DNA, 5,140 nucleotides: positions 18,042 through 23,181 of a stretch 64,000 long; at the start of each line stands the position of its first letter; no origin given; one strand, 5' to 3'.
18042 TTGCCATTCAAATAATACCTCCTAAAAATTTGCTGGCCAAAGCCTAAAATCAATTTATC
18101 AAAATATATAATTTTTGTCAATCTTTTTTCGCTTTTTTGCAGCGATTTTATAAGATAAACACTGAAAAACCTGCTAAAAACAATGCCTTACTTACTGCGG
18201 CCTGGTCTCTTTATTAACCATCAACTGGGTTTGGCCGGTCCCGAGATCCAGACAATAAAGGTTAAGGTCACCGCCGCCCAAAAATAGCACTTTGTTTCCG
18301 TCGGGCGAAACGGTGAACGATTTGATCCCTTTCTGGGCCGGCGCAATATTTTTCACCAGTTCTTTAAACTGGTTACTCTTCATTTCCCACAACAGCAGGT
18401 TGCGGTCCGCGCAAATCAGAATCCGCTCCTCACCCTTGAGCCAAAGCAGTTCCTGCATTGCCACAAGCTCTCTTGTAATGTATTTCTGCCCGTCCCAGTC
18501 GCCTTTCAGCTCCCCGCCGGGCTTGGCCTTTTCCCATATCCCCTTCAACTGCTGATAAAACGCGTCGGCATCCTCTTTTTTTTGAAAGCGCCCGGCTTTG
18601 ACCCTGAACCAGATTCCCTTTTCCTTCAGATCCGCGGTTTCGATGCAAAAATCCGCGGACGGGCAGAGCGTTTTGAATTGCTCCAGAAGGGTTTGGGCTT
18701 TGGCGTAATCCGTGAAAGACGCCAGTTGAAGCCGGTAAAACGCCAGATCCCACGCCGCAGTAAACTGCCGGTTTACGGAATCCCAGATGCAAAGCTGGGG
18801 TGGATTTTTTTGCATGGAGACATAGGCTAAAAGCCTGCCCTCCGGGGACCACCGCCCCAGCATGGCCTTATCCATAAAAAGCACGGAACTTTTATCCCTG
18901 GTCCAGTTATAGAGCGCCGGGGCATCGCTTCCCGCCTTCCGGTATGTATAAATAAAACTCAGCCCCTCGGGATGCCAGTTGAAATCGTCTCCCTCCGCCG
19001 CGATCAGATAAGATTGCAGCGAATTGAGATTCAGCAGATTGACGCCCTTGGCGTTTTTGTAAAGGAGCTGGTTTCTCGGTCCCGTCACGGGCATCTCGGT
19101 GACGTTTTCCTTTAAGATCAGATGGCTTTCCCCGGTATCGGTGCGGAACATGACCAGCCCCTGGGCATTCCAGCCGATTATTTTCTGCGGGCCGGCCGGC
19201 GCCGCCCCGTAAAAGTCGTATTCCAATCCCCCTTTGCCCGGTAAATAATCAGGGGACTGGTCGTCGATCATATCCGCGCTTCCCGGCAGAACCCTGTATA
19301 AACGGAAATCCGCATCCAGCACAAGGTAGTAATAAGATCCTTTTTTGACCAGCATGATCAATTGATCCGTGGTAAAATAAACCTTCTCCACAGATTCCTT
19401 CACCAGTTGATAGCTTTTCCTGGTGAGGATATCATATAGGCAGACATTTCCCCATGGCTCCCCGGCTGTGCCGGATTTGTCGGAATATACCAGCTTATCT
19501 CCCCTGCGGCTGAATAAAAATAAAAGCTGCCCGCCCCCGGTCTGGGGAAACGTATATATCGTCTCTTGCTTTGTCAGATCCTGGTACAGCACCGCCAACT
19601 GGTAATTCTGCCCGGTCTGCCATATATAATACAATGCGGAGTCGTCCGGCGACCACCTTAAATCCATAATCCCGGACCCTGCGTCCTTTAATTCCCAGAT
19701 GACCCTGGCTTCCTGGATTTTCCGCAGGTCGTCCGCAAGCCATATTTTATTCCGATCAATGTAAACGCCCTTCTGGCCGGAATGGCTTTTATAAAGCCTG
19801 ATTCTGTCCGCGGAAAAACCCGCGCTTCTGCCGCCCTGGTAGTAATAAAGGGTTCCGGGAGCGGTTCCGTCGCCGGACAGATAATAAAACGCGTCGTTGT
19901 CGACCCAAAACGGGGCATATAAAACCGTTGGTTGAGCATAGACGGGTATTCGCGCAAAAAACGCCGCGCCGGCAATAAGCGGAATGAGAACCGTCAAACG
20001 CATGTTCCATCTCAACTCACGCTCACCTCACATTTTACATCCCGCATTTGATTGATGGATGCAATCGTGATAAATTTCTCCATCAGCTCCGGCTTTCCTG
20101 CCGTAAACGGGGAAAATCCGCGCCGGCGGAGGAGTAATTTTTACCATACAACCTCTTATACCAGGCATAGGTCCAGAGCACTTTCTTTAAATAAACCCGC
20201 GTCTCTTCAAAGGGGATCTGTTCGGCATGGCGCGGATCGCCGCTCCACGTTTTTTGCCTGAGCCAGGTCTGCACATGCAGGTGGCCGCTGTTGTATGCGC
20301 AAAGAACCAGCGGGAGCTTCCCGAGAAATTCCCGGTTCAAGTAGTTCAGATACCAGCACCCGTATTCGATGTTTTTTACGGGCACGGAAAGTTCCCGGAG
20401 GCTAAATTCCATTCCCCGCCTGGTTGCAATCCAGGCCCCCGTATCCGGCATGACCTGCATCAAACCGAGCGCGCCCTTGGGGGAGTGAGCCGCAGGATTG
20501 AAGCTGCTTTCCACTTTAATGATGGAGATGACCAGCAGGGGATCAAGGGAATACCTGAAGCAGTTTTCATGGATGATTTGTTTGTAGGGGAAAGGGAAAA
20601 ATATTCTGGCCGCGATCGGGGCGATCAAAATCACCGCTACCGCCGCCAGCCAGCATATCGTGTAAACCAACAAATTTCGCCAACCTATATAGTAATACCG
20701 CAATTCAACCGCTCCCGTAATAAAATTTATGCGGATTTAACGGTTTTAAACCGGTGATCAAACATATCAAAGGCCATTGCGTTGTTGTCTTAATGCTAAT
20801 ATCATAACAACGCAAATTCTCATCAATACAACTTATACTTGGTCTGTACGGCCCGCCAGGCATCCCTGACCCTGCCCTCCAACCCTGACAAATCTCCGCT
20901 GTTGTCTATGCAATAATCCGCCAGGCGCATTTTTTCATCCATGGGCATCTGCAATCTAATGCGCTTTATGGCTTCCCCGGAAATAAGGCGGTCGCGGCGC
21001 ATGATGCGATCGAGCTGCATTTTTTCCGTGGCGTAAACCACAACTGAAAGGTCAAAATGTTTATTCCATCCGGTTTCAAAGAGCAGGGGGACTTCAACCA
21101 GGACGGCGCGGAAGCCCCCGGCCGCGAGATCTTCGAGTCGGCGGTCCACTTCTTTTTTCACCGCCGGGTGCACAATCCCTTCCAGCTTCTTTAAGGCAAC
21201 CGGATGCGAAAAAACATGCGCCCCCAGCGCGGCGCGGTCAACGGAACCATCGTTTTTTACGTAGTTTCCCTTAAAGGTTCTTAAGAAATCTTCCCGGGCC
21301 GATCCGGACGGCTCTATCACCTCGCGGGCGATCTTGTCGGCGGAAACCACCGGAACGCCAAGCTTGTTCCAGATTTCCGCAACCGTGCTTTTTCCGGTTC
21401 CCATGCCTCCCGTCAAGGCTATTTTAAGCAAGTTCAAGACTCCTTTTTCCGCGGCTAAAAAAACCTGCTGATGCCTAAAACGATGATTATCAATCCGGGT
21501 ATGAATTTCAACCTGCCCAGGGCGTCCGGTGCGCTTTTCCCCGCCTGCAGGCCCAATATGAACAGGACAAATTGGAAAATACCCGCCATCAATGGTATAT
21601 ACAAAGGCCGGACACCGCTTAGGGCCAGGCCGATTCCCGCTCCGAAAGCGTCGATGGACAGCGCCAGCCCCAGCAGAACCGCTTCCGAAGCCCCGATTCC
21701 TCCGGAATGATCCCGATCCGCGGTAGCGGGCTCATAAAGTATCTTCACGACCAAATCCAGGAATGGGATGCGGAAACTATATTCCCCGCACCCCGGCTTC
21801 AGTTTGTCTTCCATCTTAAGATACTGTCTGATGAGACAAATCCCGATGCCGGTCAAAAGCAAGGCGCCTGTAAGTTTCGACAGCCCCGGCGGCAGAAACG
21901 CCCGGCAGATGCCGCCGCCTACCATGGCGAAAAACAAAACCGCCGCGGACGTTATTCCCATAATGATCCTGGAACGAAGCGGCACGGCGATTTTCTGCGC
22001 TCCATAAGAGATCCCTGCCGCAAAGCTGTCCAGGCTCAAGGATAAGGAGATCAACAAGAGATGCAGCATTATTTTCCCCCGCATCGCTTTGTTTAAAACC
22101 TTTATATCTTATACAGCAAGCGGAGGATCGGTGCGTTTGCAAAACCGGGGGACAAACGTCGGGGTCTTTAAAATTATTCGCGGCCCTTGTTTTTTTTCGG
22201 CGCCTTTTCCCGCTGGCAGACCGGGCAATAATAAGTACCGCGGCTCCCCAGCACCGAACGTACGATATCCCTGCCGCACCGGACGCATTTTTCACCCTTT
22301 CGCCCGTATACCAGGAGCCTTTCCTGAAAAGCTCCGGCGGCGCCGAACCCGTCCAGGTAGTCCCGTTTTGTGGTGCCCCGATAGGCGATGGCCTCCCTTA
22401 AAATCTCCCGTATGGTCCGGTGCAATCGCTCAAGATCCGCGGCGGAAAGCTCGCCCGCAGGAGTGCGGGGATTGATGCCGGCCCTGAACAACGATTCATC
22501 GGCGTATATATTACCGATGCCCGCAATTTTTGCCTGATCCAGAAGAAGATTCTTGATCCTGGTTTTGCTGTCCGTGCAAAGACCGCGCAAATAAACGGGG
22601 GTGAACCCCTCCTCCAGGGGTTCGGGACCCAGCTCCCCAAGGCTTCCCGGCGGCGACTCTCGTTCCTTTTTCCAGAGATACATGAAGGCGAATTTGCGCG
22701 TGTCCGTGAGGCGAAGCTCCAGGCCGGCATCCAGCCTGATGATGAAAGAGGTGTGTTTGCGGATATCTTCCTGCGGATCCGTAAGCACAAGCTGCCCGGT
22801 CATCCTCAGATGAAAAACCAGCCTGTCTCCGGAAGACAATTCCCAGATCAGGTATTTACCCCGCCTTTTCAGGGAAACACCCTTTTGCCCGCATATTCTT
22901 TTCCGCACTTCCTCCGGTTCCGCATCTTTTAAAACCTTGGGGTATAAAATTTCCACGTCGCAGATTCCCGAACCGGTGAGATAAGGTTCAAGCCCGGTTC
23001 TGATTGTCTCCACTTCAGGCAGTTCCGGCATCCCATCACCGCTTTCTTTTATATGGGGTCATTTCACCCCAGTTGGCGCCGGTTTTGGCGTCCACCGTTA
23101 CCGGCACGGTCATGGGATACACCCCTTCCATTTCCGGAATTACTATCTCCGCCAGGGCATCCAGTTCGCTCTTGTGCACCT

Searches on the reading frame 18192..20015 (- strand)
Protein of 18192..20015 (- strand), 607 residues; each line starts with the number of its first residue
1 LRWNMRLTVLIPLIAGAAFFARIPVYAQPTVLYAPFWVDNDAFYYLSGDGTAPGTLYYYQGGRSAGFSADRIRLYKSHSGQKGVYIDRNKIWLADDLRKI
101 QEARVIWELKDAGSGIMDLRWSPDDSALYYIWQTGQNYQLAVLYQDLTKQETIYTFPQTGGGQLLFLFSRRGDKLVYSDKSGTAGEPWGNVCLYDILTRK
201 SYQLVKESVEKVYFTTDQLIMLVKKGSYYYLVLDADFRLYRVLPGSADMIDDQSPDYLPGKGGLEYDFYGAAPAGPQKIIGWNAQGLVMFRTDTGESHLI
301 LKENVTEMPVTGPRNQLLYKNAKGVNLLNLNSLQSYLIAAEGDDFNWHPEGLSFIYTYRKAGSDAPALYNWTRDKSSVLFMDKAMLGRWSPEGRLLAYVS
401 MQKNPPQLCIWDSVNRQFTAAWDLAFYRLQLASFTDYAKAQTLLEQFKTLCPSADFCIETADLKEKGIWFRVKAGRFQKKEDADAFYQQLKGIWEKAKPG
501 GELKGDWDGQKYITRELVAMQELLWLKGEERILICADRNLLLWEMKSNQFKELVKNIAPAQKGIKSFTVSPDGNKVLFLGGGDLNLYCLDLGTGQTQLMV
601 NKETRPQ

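Call 13: search_protein_families(library=ncbifam, proteins=[window:18192-20015:-], max_evalue=0.00001)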
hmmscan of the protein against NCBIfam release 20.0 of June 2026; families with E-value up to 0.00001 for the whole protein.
window:18192-20015:- (607 aa): 2 families
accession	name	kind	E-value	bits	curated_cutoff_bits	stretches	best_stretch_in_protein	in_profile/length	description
NF053518.1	DipepPtdsDpp5Prph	equivalog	9.7e-08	31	900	0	508-579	52-123/655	dipeptidyl-peptidase Dpp5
TIGR02800.1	propeller_TolB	equivalog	2.8e-07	29.8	343.15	0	384-413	193-222/418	Tol-Pal system beta propeller repeat protein TolB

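Call 32: search_protein_families(library=pfam, proteins=[window:18192-20015:-], max_evalue=0.01)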
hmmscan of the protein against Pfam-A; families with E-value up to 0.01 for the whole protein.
window:18192-20015:- (607 aa): 3 families
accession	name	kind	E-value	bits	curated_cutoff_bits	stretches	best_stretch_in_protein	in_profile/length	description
PF05036.18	SPOR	-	1e-09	39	21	1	426-491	4-65/76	SPOR domain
PF07676.18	PD40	-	4.3e-08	33.3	20.9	0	120-140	15-36/38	WD40-like Beta Propeller Repeat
PF00930.27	DPPIV_N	-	0.00011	21.5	22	0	540-598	25-77/354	Dipeptidyl peptidase IV (DPP IV) N-terminal region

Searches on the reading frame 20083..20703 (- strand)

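Call 13: search_protein_families(library=ncbifam, proteins=[window:20083-20703:-], max_evalue=0.00001)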
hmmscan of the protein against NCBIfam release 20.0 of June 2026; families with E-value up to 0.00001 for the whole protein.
window:20083-20703:- (206 aa): 5 families
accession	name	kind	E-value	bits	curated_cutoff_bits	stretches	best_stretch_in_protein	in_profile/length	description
NF047373.1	BB0259_flg_lyt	exception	3.3e-39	135.2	234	1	33-188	541-694/705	flagellar assembly lytic transglycosylase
NF008631.0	PRK11619.1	equivalog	1.5e-23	83.1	536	1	36-189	475-631/644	murein transglycosylase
NF008670.0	PRK11671.1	equivalog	5.3e-14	52.2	375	1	40-130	192-285/359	membrane-bound lytic murein transglycosylase MltC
NF008050.0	PRK10783.1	equivalog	4.7e-09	35.1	508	1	40-176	104-238/457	murein transglycosylase D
NF012014.0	PRK15470.1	equivalog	8.8e-09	35.3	233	1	48-126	47-128/203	membrane-bound lytic murein transglycosylase EmtA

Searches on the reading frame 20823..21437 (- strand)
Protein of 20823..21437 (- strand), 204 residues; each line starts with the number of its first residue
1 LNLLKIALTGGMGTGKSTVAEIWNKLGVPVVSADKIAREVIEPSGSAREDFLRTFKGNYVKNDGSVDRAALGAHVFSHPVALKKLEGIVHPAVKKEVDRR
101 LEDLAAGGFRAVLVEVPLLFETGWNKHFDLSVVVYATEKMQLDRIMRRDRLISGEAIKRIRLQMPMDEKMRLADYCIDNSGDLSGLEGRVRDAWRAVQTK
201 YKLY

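Call 13: search_protein_families(library=ncbifam, proteins=[window:20823-21437:-], max_evalue=0.00001)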
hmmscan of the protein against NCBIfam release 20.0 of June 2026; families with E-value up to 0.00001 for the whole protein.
window:20823-21437:- (204 aa): 3 families
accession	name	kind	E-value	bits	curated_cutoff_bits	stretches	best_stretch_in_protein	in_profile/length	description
TIGR00152.1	TIGR00152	equivalog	2e-46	158.2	65.55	1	6-187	2-183/188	dephospho-CoA kinase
NF002879.0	PRK03333.1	equivalog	7.8e-45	153.6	215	1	3-196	1-192/395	dephospho-CoA kinase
TIGR02173.1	cyt_kin_arch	equivalog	5.7e-09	36.2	102.1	0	90-179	54-141/169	(d)CMP kinase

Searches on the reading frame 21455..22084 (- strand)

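Call 13: search_protein_families(library=ncbifam, proteins=[window:21455-22084:-], max_evalue=0.00001)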
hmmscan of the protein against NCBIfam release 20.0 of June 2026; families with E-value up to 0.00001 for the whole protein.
window:21455-22084:- (209 aa): 1 family
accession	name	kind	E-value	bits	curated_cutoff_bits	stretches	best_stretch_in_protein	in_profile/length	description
TIGR02840.1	spore_YtaF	equivalog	4.6e-51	173.2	149.6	1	8-207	2-205/206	sporulation membrane protein YtaF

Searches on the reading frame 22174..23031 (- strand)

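Call 13: search_protein_families(library=ncbifam, proteins=[window:22174-23031:-], max_evalue=0.00001)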
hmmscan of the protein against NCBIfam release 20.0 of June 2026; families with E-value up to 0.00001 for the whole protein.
window:22174-23031:- (285 aa): 7 families
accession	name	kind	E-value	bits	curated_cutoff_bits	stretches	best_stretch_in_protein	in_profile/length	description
TIGR00577.1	fpg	equivalog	4.5e-90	301.7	203.3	1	1-273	1-276/276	DNA-formamidopyrimidine glycosylase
NF002211.1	PRK01103.1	equivalog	3.9e-88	295.6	212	1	1-274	1-274/274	bifunctional DNA-formamidopyrimidine glycosylase/DNA-(apurinic or apyrimidinic site) lyase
NF010551.0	PRK13945.1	equivalog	3.3e-73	246.5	348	1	1-274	1-282/282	DNA-formamidopyrimidine glycosylase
NF011385.0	PRK14810.1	equivalog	2e-68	230.8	423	1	1-274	1-272/272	DNA-formamidopyrimidine glycosylase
NF011386.0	PRK14811.1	equivalog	9.7e-65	218.5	414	1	1-277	1-266/269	DNA-formamidopyrimidine glycosylase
NF007763.0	PRK10445.1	equivalog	2.7e-27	95.8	252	1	1-274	1-263/263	endonuclease VIII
NF040775.1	endonuc_Nei2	equivalog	3.1e-25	89.1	400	1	49-274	41-252/252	endonuclease VIII Nei2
